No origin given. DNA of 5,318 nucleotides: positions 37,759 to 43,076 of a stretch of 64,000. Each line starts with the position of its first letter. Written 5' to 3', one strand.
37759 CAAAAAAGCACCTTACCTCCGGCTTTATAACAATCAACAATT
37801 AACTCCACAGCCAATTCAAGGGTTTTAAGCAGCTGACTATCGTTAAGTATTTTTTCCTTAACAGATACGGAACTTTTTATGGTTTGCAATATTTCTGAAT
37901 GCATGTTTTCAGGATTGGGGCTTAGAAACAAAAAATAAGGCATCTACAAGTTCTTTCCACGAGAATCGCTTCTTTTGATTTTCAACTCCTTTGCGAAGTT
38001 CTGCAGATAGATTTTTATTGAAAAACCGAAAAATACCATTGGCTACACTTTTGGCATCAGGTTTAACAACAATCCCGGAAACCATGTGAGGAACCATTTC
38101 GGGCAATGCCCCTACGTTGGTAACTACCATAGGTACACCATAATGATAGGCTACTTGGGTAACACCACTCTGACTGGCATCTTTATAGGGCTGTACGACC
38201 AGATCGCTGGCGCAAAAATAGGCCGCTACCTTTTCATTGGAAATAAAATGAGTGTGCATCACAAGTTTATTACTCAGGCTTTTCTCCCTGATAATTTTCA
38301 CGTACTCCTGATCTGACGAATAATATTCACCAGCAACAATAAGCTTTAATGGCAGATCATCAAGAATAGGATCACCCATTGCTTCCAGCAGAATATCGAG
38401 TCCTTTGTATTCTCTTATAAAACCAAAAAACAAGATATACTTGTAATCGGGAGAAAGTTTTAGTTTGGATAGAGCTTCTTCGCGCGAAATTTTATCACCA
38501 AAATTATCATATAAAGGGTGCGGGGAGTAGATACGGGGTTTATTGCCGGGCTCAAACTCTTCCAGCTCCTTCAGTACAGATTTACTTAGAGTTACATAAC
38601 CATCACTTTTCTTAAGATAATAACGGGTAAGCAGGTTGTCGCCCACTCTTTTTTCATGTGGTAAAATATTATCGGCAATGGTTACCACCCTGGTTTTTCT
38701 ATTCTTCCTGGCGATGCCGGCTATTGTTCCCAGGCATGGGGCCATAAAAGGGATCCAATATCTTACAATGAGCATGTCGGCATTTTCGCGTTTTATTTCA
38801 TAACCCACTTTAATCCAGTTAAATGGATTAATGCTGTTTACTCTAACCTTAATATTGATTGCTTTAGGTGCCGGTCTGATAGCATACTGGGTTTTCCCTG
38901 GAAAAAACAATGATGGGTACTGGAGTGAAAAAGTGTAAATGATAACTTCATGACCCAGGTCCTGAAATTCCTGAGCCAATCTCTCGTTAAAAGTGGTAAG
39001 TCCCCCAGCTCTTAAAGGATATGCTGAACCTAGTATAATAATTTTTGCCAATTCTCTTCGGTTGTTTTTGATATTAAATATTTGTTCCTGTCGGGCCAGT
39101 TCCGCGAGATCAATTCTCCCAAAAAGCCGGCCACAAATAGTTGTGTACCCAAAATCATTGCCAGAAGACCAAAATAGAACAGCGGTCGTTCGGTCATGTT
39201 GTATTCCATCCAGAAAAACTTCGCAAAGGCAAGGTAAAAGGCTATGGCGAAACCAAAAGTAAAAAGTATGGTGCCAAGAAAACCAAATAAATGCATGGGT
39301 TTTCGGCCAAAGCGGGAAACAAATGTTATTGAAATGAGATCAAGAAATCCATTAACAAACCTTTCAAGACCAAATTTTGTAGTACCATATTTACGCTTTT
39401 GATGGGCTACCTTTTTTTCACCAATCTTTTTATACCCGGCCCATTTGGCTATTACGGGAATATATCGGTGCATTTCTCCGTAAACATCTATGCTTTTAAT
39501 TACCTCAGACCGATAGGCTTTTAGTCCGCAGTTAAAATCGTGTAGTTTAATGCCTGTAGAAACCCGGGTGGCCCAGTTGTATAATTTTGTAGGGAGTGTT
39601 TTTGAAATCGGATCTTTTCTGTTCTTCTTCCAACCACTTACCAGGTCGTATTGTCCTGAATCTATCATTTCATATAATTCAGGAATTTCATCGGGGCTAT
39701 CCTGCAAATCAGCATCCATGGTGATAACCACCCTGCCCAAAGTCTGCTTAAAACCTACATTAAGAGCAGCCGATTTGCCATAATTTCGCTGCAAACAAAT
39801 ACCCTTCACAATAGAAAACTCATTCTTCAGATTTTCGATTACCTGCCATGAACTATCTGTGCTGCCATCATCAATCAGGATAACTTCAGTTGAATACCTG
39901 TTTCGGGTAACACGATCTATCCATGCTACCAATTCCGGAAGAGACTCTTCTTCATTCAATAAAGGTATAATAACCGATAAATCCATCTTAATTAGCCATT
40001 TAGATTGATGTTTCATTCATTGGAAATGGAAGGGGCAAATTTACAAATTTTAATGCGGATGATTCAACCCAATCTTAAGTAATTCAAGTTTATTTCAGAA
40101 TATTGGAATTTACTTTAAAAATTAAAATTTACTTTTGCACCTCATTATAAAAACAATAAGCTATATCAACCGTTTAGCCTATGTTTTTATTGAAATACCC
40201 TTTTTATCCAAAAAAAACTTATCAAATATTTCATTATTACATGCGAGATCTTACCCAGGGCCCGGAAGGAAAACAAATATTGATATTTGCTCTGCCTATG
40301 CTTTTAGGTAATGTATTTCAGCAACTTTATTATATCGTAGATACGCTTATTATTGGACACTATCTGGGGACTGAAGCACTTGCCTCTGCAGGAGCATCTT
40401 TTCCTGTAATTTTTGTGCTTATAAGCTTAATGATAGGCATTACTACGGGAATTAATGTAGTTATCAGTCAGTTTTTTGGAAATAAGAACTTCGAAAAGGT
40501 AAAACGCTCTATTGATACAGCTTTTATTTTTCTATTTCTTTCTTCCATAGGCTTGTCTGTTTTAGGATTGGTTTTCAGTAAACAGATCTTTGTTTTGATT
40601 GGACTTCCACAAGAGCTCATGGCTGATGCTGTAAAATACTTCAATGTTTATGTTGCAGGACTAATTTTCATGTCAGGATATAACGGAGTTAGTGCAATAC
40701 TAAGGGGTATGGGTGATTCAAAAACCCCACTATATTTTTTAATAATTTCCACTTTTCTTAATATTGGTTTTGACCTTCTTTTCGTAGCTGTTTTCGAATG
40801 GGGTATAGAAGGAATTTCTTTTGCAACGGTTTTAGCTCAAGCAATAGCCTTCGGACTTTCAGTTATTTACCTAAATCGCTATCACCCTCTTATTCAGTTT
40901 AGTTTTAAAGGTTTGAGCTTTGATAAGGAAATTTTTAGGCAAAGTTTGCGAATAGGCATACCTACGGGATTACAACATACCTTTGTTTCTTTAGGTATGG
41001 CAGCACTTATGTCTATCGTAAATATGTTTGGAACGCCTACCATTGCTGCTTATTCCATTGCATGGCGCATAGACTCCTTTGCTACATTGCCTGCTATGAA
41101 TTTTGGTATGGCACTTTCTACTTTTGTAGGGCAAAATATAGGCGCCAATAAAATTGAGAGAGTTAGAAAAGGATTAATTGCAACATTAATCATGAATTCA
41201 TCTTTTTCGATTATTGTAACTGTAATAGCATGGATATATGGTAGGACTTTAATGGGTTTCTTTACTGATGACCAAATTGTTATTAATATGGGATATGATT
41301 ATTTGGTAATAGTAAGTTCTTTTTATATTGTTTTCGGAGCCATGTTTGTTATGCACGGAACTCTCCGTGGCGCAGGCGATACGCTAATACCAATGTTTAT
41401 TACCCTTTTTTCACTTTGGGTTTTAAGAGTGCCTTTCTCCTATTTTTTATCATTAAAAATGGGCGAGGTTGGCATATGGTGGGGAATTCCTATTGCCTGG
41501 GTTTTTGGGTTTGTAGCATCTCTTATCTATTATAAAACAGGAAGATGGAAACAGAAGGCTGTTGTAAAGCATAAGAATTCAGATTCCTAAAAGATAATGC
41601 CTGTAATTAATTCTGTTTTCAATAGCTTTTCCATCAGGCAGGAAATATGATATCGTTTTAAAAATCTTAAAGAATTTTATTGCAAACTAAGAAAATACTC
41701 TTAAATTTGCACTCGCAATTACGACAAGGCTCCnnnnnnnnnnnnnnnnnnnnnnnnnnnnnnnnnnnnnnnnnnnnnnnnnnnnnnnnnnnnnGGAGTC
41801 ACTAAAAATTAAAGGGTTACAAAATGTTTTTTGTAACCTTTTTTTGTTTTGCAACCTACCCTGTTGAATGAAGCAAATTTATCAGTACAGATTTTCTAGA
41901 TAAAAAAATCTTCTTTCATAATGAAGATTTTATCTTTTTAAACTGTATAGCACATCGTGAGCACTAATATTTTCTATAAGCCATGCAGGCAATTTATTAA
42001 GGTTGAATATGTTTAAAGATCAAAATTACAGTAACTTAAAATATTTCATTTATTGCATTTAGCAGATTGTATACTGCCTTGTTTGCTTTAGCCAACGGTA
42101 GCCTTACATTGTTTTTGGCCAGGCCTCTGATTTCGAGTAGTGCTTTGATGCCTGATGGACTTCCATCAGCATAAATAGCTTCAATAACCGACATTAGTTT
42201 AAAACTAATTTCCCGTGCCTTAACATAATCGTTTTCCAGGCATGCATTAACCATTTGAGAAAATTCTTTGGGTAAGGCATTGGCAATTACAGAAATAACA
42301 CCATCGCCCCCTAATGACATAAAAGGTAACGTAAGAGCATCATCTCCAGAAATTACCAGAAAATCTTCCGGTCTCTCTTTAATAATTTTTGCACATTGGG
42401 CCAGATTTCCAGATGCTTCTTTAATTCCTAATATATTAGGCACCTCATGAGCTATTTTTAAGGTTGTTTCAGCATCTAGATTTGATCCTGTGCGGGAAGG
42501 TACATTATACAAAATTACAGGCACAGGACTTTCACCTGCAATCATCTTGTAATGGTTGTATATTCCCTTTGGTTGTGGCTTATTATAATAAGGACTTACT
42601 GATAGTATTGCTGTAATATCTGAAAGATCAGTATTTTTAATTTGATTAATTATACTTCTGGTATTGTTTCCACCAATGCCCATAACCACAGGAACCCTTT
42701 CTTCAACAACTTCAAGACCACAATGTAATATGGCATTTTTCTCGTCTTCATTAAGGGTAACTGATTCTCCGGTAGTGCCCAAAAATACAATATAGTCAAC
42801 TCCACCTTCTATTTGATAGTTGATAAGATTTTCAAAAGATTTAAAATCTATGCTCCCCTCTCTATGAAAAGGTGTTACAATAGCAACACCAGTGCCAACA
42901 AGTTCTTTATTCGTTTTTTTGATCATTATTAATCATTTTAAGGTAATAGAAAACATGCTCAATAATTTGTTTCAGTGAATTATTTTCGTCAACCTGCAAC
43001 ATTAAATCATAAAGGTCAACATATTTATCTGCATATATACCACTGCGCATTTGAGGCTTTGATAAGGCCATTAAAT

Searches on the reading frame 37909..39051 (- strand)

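Call 66: search_protein_families(library=pfam, proteins=[window:37909-39051:-], max_evalue=0.00001)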
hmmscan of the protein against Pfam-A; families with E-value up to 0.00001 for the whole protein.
window:37909-39051:- (380 aa): 3 families
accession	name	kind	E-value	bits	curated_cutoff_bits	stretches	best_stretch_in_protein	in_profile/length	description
PF13692.12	Glyco_trans_1_4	-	1.4e-19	71.2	27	1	204-343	2-139/142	Glycosyl transferases group 1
PF00534.26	Glycos_transf_1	-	1.3e-17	64.3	26.4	1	190-358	2-167/172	Glycosyl transferases group 1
PF13439.12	Glyco_transf_4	-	2.5e-10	41.1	28.5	1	16-166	2-152/170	Glycosyltransferase Family 4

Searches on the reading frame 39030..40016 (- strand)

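Call 66: search_protein_families(library=pfam, proteins=[window:39030-40016:-], max_evalue=0.00001)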
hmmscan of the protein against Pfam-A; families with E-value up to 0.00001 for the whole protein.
window:39030-40016:- (328 aa): 2 families
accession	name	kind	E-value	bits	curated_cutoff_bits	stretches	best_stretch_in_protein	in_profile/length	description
PF00535.33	Glycos_transf_2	-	1.6e-30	106.7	23.3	1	14-175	1-166/168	Glycosyl transferase family 2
PF10111.15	Glyco_tranf_2_2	-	1.7e-08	34.7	27.3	1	14-119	1-107/276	Glycosyltransferase like family 2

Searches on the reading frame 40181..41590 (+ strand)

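Call 66: search_protein_families(library=pfam, proteins=[window:40181-41590:+], max_evalue=0.00001)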
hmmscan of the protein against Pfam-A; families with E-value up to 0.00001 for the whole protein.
window:40181-41590:+ (469 aa): 2 families
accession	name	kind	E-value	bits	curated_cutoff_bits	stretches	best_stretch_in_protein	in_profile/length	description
PF01554.23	MatE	-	3.8e-67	225.4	24.9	2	39-198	1-159/161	MatE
PF03023.19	MurJ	-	7.3e-12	45.1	27.4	1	26-268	192-436/451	Lipid II flippase MurJ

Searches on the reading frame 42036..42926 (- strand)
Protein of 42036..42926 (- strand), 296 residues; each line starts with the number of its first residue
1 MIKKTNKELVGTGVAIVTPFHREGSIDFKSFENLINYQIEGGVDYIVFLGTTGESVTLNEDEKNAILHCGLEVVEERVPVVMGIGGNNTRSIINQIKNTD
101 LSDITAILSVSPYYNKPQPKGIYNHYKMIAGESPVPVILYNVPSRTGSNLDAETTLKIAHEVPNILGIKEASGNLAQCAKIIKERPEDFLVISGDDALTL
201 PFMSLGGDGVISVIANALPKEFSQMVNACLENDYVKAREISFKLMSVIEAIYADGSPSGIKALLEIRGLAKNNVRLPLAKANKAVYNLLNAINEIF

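Call 67: search_protein_families(library=pfam, proteins=[window:42036-42926:-], max_evalue=0.00001)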
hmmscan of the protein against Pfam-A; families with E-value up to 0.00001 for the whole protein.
window:42036-42926:- (296 aa): 1 family
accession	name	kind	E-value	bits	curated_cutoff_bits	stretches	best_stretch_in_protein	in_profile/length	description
PF00701.28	DHDPS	-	4.9e-81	272.1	22.1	1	11-291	4-284/289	Dihydrodipicolinate synthetase family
